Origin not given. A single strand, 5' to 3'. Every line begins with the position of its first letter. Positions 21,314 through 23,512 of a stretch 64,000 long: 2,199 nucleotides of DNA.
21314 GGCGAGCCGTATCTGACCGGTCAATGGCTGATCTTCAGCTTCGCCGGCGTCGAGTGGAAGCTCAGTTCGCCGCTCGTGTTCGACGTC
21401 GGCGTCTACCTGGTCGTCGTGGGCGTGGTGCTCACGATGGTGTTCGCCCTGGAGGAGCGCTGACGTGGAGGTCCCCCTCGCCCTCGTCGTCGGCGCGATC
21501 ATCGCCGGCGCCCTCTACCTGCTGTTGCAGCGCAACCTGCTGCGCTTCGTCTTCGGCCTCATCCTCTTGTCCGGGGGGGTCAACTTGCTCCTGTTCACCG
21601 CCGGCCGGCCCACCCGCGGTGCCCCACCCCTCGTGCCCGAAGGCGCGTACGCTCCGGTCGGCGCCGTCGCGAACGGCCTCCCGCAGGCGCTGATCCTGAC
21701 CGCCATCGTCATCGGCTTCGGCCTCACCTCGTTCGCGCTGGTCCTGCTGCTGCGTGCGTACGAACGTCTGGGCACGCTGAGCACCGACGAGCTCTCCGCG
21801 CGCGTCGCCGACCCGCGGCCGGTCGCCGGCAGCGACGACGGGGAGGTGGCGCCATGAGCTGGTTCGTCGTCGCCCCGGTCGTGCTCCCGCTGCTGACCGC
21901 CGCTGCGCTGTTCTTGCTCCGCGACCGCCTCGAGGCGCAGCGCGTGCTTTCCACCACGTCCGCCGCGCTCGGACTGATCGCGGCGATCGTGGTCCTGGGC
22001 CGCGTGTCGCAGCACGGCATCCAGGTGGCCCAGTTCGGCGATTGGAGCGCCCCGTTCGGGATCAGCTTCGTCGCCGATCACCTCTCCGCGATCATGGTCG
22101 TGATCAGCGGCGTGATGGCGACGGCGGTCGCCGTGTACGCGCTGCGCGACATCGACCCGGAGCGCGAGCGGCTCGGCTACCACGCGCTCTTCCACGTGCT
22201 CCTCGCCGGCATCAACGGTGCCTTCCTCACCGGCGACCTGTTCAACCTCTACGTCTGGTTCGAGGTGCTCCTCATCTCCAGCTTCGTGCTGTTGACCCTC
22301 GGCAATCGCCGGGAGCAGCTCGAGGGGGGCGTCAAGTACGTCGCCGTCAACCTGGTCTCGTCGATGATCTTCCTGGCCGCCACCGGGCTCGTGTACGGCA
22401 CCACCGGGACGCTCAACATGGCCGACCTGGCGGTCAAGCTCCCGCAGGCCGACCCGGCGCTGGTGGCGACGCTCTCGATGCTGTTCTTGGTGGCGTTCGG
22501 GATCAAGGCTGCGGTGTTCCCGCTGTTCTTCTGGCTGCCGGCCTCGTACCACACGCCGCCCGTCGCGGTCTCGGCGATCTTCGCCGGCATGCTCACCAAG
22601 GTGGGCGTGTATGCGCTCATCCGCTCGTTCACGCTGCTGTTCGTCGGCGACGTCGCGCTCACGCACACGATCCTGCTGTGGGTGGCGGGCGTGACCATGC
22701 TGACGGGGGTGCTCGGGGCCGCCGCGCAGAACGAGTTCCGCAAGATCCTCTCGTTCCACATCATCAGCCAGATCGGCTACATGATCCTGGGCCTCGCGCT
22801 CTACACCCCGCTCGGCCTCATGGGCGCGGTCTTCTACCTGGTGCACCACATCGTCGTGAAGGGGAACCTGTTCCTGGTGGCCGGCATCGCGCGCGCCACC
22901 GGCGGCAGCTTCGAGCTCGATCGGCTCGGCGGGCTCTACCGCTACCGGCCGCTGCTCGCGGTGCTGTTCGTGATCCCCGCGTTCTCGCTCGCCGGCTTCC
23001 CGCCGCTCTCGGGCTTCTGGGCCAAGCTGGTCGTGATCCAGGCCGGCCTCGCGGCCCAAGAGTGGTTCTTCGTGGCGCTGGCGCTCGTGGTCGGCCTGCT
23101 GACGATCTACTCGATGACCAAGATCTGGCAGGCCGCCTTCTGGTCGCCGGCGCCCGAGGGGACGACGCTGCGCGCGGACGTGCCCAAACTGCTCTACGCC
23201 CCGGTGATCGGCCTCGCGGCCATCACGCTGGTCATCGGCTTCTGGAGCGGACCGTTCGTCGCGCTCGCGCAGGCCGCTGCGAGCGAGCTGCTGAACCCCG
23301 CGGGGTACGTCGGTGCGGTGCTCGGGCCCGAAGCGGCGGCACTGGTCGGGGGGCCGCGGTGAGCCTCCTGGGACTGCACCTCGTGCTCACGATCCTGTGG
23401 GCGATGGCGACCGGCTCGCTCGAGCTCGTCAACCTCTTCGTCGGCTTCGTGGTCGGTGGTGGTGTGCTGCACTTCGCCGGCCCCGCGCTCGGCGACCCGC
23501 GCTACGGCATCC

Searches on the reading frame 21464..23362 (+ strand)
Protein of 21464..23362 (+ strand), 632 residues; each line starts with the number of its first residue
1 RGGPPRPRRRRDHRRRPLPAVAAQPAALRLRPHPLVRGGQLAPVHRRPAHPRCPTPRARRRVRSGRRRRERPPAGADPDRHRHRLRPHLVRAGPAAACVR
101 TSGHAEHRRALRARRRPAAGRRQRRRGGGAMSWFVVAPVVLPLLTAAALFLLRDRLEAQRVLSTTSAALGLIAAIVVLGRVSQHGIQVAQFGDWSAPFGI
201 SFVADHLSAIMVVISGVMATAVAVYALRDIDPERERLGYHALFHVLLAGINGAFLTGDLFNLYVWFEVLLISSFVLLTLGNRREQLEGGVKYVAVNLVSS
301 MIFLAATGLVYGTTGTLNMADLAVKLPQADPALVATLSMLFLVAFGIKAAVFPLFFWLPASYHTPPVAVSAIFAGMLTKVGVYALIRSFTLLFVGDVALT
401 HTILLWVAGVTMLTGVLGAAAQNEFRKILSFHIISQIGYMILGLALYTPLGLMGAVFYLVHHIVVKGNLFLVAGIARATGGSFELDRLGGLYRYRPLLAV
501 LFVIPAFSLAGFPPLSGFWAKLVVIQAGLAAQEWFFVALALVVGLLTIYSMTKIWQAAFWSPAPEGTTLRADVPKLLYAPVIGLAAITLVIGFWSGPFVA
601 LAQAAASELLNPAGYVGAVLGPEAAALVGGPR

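Call 21: search_protein_families(library=pfam, proteins=[window:21464-23362:+], max_evalue=0.00001)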
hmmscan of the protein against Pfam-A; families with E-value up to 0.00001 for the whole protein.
window:21464-23362:+ (632 aa): 2 families
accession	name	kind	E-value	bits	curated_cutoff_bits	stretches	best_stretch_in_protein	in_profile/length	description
PF00361.26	Proton_antipo_M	-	6.2e-59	200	21.5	1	257-547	2-294/294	NADH:quinone oxidoreductase/Mrp antiporter, TM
PF10125.14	NADHdeh_related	-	9.2e-06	25.6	27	1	250-334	81-162/218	NADH dehydrogenase I, subunit N related protein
